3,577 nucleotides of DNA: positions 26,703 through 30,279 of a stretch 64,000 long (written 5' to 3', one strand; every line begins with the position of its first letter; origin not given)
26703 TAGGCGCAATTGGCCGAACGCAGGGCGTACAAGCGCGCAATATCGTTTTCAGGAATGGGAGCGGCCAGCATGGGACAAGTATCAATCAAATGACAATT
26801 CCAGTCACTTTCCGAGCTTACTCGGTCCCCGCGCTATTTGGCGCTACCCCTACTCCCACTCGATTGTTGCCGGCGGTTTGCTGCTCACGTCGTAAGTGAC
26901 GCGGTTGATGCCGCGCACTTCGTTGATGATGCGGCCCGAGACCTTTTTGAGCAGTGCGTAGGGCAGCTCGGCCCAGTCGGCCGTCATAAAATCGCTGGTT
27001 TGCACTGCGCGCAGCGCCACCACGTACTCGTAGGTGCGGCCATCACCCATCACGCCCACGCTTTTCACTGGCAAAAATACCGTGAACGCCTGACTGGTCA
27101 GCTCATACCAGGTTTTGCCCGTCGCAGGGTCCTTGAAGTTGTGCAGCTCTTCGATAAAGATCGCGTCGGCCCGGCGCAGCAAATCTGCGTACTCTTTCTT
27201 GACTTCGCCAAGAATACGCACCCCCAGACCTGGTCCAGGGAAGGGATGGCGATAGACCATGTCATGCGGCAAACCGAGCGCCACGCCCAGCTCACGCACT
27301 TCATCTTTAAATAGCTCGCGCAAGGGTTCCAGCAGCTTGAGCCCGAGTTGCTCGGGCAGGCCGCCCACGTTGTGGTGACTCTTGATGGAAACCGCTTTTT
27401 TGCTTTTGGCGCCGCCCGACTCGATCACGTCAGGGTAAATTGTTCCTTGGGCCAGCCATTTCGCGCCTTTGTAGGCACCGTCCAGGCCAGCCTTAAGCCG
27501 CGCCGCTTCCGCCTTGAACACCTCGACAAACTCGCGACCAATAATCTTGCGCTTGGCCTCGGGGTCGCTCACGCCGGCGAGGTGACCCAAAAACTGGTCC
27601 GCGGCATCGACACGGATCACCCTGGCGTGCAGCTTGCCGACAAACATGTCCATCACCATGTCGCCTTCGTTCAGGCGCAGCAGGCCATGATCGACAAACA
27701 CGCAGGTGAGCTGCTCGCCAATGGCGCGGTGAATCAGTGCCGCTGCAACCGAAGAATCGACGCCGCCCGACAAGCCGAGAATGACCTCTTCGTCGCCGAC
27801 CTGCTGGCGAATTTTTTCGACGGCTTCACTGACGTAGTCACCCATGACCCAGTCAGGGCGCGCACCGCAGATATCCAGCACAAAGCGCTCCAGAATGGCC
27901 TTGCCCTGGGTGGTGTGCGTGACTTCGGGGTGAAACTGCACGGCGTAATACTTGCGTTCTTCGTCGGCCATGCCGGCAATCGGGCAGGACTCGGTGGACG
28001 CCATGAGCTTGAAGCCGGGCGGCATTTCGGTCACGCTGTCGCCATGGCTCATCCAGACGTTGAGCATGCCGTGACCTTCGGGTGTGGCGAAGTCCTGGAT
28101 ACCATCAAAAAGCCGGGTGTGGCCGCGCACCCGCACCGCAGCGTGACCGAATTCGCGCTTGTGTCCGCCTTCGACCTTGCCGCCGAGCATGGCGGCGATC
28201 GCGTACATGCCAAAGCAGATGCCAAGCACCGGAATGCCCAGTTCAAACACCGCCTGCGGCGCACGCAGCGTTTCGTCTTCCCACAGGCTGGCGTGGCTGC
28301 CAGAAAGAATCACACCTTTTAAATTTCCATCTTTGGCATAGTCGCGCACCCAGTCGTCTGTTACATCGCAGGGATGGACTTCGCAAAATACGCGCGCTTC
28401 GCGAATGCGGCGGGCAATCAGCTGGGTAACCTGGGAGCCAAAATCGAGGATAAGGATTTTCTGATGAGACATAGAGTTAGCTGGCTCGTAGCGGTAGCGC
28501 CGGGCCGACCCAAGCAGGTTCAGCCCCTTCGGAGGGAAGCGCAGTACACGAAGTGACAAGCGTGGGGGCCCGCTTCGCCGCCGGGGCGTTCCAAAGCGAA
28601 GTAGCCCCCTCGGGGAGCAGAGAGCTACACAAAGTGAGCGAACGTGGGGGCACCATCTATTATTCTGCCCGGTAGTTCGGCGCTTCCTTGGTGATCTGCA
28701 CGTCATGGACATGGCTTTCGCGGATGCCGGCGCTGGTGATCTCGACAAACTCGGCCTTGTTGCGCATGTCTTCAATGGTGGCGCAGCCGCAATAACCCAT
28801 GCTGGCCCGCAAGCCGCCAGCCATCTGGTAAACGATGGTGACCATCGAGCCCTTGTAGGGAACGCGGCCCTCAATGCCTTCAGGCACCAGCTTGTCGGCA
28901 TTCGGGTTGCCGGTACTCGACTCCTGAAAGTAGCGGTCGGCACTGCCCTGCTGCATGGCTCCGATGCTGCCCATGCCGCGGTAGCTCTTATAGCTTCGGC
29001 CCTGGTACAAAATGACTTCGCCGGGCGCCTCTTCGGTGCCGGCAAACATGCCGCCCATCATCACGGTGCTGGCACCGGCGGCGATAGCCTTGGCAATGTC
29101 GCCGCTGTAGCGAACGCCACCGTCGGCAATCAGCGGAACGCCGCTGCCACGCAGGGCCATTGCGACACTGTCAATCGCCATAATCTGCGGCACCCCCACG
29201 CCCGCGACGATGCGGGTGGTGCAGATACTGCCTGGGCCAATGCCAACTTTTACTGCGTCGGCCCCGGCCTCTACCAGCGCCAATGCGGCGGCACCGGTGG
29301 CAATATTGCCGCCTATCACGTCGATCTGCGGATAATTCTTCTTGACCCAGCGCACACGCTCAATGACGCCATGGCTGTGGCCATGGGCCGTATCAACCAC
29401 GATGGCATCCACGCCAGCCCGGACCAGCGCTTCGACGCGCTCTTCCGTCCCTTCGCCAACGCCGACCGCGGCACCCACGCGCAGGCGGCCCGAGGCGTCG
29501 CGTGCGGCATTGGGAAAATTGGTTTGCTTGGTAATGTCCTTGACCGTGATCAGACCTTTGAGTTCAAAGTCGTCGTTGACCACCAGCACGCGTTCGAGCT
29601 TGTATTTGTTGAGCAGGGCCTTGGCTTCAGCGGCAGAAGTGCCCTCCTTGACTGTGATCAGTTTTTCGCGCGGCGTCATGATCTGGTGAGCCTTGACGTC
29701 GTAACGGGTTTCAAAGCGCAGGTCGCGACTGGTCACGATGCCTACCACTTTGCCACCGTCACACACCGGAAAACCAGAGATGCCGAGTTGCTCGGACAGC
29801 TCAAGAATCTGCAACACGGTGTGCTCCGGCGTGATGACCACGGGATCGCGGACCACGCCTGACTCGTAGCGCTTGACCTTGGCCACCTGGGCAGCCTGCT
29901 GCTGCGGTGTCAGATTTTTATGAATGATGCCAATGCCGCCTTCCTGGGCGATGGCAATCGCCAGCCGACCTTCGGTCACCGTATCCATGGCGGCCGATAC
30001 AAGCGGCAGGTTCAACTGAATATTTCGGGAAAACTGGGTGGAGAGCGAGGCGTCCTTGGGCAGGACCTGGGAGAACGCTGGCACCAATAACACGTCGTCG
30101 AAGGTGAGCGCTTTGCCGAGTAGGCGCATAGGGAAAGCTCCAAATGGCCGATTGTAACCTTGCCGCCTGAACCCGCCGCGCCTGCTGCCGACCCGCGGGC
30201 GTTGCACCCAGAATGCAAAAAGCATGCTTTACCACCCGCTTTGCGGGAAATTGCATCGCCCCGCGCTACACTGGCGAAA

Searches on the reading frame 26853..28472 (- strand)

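Call 70: search_protein_families(library=pfam, proteins=[window:26853-28472:-], max_evalue=0.00001)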
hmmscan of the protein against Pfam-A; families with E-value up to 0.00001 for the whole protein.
window:26853-28472:- (540 aa): 4 families
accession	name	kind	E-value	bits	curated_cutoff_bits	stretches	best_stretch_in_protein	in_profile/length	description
PF00958.27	GMP_synt_C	-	5.6e-42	142.2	27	1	454-539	7-92/92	GMP synthase C terminal domain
PF00117.34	GATase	-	9.8e-37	126.9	22.8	1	7-200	1-189/190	Glutamine amidotransferase class-I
PF02540.23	NAD_synthase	-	5.1e-10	39.3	21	1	217-254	8-45/242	NAD synthase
PF07722.19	Peptidase_C26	-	6e-07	29.9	20.5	1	73-183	99-219/219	Peptidase C26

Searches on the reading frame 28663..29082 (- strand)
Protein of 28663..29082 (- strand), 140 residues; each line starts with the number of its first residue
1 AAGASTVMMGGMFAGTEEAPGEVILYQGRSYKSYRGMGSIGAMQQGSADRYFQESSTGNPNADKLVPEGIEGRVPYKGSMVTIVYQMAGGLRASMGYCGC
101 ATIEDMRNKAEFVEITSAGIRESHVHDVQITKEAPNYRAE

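Call 31: find_related_loci(query=window:28663-29082:-, collection=metagenome_contigs, flank=1200)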
Query window:28663-29082:- (140 aa) in metagenome_contigs; peptide patterns used: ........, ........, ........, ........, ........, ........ (x = any residue, [..] = any of these).
600 stretches matched a pattern (row limit reached: there are more); 594 encode a relative of the query (tblastn E <= 1e-3); the best 80 are kept; 80 distinct loci.
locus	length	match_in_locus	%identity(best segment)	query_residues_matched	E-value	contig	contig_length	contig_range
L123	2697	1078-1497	96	1-140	3e-92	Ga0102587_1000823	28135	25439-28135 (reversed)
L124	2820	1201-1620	96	1-140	1e-91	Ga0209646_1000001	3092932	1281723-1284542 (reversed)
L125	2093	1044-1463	94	1-140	6e-95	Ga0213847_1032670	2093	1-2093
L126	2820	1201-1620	94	1-140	8e-91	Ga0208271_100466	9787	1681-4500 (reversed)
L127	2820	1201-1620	95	1-140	5e-91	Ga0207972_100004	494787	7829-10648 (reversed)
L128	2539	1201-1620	94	1-140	6e-92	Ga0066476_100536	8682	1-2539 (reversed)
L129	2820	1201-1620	95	1-140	1e-91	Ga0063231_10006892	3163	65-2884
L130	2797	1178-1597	92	1-140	5e-91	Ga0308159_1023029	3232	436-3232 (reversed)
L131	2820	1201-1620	94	1-140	3e-90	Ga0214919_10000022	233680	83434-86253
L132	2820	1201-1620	94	1-140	3e-90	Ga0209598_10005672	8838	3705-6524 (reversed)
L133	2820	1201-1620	94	1-140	3e-90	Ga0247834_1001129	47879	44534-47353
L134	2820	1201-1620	94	1-140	4e-90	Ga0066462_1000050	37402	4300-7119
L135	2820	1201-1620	94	1-140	9e-91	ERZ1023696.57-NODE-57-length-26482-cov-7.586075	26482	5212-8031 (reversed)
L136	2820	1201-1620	94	1-140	2e-90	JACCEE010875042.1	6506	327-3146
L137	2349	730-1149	91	1-140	8e-91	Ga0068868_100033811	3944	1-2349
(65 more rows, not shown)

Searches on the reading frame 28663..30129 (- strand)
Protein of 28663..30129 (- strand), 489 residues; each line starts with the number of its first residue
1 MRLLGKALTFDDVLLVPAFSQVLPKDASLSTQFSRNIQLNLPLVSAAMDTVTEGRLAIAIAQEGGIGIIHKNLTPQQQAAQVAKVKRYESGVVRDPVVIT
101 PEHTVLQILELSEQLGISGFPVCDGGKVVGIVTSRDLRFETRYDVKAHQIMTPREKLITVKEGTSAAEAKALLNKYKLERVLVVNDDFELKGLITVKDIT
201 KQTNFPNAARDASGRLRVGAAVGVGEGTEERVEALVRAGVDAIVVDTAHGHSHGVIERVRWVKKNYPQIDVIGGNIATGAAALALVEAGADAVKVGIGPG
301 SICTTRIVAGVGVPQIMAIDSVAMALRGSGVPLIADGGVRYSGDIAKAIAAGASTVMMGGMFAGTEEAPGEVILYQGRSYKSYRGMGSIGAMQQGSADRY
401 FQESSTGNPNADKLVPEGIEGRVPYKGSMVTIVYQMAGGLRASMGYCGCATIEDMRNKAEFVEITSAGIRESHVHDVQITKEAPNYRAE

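Call 70: search_protein_families(library=pfam, proteins=[window:28663-30129:-], max_evalue=0.00001)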
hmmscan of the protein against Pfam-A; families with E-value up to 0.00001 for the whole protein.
window:28663-30129:- (489 aa): 3 families
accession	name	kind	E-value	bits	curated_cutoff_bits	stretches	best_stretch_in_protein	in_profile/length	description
PF00478.31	IMPDH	-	2.5e-163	543.4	25.6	1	7-475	1-345/345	IMP dehydrogenase / GMP reductase domain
PF00571.33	CBS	-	9.2e-21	74.4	24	2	149-201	3-53/57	CBS domain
PF03060.21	NMO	-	1.4e-10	41.5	28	0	211-373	85-236/331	Nitronate monooxygenase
